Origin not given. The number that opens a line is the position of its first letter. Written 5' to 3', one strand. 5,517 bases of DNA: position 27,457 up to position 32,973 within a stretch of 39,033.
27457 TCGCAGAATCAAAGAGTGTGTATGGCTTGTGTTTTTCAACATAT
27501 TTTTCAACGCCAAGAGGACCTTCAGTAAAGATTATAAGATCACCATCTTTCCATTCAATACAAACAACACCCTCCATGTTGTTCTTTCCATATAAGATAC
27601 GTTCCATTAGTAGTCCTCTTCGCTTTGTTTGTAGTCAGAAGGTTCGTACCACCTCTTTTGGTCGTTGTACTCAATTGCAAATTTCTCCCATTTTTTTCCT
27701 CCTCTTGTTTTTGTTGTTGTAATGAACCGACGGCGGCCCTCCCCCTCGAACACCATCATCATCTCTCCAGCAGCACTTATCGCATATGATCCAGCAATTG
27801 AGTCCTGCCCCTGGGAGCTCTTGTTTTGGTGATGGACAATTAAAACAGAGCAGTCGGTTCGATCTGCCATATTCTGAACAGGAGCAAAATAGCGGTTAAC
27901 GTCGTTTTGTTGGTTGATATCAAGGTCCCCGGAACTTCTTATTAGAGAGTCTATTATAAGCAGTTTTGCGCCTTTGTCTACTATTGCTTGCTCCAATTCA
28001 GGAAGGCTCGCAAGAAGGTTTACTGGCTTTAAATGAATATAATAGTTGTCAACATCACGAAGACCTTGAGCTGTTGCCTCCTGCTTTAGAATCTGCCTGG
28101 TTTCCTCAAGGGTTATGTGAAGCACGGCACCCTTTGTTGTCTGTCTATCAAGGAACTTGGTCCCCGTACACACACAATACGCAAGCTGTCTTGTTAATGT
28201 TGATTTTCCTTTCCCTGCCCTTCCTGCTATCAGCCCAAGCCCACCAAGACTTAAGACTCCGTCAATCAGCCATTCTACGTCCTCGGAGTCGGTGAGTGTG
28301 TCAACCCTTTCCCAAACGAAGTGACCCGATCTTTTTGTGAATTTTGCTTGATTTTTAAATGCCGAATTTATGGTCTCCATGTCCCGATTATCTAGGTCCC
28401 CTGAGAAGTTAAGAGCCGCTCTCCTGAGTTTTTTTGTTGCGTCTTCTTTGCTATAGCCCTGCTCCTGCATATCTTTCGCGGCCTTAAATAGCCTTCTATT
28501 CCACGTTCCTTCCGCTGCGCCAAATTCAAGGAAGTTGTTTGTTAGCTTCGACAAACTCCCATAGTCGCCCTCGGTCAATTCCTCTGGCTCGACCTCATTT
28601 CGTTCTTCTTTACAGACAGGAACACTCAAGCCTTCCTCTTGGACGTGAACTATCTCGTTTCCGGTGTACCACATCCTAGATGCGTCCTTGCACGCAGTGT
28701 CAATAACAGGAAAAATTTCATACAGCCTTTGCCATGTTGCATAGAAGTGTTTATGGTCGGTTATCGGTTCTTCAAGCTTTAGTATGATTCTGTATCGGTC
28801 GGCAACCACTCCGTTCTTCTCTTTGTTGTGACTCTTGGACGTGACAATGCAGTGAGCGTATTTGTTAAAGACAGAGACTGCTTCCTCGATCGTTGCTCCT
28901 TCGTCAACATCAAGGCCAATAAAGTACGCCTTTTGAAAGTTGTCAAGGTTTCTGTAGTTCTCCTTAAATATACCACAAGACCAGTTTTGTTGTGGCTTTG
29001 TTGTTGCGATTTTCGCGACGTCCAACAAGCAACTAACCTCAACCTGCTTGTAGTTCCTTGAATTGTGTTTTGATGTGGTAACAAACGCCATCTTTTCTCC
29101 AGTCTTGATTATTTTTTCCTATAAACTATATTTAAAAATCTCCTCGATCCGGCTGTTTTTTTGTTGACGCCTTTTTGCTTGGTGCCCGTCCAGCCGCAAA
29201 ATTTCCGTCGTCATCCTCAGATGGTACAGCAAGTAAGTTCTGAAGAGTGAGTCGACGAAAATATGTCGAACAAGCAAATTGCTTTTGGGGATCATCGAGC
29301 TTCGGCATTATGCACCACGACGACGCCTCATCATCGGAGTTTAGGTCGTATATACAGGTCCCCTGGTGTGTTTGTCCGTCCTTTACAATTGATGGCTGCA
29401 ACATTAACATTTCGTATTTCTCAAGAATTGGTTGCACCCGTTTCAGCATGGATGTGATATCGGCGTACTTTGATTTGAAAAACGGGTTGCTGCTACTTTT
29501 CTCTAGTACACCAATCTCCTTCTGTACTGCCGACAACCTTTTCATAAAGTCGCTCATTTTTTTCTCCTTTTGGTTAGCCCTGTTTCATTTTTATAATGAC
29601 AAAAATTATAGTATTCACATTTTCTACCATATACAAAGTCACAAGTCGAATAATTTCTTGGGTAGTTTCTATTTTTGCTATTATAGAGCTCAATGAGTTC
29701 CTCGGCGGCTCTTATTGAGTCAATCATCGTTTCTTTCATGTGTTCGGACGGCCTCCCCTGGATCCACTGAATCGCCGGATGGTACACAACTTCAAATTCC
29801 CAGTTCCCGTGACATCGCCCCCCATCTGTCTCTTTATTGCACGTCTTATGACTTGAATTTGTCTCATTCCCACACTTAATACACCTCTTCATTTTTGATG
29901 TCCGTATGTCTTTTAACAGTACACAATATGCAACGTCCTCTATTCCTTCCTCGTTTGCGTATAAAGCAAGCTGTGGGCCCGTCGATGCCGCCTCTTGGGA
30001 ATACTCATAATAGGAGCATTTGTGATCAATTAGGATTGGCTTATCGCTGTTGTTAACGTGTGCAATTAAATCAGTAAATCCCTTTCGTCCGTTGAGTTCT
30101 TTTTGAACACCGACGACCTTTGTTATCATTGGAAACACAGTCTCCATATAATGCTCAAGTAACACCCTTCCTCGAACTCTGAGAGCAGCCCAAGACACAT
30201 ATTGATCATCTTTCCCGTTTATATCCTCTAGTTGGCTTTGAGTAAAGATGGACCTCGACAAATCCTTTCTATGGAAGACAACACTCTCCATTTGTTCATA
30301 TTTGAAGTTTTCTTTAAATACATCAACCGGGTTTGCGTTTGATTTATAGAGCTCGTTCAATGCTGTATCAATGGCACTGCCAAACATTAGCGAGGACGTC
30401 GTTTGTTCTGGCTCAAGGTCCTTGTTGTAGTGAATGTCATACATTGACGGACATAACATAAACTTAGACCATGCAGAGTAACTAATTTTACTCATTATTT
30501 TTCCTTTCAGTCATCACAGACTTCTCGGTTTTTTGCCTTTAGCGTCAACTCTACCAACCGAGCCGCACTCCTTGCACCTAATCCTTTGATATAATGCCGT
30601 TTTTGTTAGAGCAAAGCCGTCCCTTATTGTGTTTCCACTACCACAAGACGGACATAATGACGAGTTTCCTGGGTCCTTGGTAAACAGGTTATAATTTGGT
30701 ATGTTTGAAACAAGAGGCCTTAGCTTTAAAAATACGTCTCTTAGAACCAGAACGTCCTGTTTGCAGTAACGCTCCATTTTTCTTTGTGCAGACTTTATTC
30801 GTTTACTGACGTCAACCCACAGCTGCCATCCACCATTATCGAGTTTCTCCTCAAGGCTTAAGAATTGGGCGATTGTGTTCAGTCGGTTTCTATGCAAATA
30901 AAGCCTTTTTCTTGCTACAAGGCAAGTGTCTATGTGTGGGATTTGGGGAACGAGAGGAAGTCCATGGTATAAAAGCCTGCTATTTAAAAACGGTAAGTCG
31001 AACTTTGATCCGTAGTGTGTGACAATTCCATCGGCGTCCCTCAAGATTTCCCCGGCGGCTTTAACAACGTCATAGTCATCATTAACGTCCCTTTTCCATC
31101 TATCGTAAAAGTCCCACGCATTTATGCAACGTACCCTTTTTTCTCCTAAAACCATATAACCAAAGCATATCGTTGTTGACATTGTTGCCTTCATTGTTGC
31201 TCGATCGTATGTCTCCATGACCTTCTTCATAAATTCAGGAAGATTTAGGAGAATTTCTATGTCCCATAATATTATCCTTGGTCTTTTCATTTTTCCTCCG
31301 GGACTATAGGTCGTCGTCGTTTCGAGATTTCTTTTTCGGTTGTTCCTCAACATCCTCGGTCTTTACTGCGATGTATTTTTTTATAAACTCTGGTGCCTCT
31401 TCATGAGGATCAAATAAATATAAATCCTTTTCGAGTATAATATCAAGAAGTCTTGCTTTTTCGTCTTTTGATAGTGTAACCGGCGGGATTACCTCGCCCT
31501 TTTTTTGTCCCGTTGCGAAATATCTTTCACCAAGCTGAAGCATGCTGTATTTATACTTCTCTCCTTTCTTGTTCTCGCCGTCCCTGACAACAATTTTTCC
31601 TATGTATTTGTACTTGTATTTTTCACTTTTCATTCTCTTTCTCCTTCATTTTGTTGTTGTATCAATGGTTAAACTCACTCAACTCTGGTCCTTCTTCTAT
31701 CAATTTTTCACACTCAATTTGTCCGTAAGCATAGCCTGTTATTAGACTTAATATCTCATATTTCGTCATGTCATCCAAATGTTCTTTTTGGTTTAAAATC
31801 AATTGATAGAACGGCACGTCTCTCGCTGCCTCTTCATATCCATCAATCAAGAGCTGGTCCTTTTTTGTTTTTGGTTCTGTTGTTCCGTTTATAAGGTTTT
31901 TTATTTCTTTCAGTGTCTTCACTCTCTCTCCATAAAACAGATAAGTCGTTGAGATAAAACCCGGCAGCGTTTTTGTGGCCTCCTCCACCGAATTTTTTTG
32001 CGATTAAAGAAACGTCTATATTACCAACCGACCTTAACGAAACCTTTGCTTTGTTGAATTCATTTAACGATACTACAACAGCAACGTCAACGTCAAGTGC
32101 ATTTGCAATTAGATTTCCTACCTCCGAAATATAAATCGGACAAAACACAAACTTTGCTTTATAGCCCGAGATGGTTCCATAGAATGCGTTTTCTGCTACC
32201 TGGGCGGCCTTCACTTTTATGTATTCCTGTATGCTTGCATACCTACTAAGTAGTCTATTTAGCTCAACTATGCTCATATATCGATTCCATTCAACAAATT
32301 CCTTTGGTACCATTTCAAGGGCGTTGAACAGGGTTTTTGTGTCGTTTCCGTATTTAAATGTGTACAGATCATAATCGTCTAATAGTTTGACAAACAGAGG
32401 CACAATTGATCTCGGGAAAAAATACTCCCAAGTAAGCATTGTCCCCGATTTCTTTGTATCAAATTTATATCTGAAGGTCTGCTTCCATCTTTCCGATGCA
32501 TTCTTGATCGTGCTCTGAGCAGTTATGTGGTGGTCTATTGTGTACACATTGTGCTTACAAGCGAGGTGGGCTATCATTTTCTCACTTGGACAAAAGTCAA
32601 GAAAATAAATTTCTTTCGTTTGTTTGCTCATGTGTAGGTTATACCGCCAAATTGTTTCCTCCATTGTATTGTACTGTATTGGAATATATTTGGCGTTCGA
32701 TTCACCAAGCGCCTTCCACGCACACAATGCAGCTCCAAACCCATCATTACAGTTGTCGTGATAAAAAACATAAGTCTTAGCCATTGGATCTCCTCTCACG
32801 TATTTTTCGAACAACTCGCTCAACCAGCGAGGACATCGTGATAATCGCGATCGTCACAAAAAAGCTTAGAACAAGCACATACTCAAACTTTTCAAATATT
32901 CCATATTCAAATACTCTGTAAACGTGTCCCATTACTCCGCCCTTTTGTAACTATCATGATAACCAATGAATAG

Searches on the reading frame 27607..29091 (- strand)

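Call 18: search_protein_families(library=phrogs, proteins=[window:27607-29091:-], max_evalue=0.001)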
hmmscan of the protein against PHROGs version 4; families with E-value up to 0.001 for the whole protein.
window:27607-29091:- (494 aa): 18 families
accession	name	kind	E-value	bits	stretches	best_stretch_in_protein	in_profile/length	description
phrog_3123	-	unknown function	4.8e-26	92.5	1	216-489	275-579/583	-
phrog_906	-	DNA, RNA and nucleotide metabolism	9.6e-23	81.8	1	199-443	456-691/872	DNA polymerase/primase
phrog_2850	-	unknown function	8.6e-21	75.4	1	206-473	85-358/465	-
phrog_1284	-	unknown function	1.4e-20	74.9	1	270-432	22-194/306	-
phrog_2135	-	DNA, RNA and nucleotide metabolism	1.4e-17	64.3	1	4-239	468-699/713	DNA primase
phrog_239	-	DNA, RNA and nucleotide metabolism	1.9e-17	64.5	1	246-492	327-606/801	DNA primase/helicase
phrog_6012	-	DNA, RNA and nucleotide metabolism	6.3e-17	62.9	1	270-435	133-310/447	DNA helicase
phrog_25531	-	unknown function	4.9e-13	49.7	1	37-151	49-166/617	-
phrog_1883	-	DNA, RNA and nucleotide metabolism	6.6e-13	48.9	1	34-258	36-259/756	DNA helicase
phrog_2597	-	DNA, RNA and nucleotide metabolism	8.3e-12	45.4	1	273-429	357-521/747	DNA primase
phrog_19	-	DNA, RNA and nucleotide metabolism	6.7e-10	39.4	1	263-491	332-588/621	DnaB-like replicative helicase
phrog_6357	-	unknown function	2.5e-09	37.8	1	270-448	18-187/321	-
phrog_3228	-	DNA, RNA and nucleotide metabolism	7.1e-08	32.2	0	17-164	45-191/766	replicative helicase-primase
phrog_9765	-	DNA, RNA and nucleotide metabolism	1.1e-05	24.6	1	40-142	81-181/939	DNA primase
phrog_296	-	integration and excision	1.4e-05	25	1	236-304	267-339/626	DNA transposition protein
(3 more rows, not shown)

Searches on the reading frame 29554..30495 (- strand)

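Call 18: search_protein_families(library=phrogs, proteins=[window:29554-30495:-], max_evalue=0.001)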
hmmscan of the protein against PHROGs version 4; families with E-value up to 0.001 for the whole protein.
window:29554-30495:- (313 aa): 2 families
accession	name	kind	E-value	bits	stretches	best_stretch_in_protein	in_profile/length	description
phrog_1218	-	DNA, RNA and nucleotide metabolism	1.1e-07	32.4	1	4-180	10-182/364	exonuclease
phrog_69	-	DNA, RNA and nucleotide metabolism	3e-05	24.2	1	2-180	88-244/501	exonuclease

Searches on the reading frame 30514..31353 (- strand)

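Call 18: search_protein_families(library=phrogs, proteins=[window:30514-31353:-], max_evalue=0.001)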
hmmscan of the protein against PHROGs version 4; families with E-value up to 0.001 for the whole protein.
window:30514-31353:- (279 aa): 2 families
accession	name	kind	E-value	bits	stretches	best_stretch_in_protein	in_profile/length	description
phrog_403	-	DNA, RNA and nucleotide metabolism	2.6e-55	188.6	1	13-269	53-303/321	DNA polymerase exonuclease subunit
phrog_17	-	DNA, RNA and nucleotide metabolism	7.2e-11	41.8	1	47-216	678-829/1445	DNA polymerase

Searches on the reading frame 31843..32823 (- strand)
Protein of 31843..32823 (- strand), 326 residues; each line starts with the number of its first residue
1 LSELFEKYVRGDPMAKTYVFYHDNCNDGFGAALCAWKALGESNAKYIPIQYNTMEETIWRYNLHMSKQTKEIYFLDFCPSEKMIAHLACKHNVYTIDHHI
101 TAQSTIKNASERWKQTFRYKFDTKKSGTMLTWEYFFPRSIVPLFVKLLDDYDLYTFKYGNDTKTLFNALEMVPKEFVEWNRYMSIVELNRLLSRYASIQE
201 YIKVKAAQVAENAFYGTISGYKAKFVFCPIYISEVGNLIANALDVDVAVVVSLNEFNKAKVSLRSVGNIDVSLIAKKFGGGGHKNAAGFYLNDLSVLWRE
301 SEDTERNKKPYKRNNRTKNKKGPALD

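Call 18: search_protein_families(library=phrogs, proteins=[window:31843-32823:-], max_evalue=0.001)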
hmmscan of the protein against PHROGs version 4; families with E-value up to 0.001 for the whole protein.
window:31843-32823:- (326 aa): 3 families
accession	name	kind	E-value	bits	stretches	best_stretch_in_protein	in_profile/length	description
phrog_4771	-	other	6.3e-62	210.7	1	13-309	14-301/363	DHH phosphoesterase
phrog_26954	-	other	9.7e-06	26.1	1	91-291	79-274/296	DHH phosphoesterase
phrog_1850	-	other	2.7e-05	24.5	1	145-292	138-292/312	exopolyphosphatase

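Call 20: find_related_loci(query=window:31846-32823:-, collection=viral_contigs, flank=8000)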
Query window:31846-32823:- (326 aa) in viral_contigs; peptide patterns used: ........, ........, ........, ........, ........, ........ (x = any residue, [..] = any of these).
13 stretches matched a pattern; 3 encode a relative of the query (tblastn E <= 1e-3); 3 distinct loci.
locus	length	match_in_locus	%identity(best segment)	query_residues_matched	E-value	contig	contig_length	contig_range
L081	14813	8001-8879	32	14-287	1e-28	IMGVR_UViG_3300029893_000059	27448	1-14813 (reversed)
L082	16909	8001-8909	28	14-277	1e-16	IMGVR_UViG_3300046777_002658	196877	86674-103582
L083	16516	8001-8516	27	67-223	6e-10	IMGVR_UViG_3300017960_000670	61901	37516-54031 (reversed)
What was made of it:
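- Tried and rejected: The DHH phosphoesterase gave only three distant loci (call 20).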
